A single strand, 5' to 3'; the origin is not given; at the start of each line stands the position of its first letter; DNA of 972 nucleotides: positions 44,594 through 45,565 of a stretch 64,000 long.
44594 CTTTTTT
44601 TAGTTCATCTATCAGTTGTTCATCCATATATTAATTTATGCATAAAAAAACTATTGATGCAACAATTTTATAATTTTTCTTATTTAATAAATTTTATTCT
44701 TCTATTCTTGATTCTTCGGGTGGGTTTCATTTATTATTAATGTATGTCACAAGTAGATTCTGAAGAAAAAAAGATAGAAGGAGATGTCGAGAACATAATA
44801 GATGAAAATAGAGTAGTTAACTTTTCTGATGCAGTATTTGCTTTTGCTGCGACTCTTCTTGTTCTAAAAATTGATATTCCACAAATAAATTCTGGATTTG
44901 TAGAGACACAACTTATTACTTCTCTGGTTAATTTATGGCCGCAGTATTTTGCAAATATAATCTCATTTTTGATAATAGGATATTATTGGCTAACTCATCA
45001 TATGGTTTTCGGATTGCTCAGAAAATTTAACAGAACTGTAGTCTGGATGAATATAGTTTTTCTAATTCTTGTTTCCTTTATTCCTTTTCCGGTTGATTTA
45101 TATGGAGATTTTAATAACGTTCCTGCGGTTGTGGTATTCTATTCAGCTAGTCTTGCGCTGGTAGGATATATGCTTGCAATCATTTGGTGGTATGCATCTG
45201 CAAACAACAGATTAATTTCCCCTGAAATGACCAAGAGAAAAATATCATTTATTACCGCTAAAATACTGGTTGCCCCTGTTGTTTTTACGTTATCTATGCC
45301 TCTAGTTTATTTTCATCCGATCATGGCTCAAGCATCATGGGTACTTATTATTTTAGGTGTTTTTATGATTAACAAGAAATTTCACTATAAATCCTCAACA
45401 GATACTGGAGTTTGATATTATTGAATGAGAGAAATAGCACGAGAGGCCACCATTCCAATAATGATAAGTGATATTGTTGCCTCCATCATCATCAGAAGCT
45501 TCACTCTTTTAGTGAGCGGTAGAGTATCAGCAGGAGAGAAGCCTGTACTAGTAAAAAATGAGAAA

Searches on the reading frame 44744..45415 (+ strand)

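Call 93: search_protein_families(library=pfam, proteins=[window:44744-45415:+], max_evalue=0.0001)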
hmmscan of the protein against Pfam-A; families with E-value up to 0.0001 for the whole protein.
window:44744-45415:+ (223 aa): 1 family
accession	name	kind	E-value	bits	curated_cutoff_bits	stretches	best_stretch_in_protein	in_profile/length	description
PF06736.16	TMEM175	-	2e-25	89.6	25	1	23-114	1-88/88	Endosomal/lysosomal potassium channel TMEM175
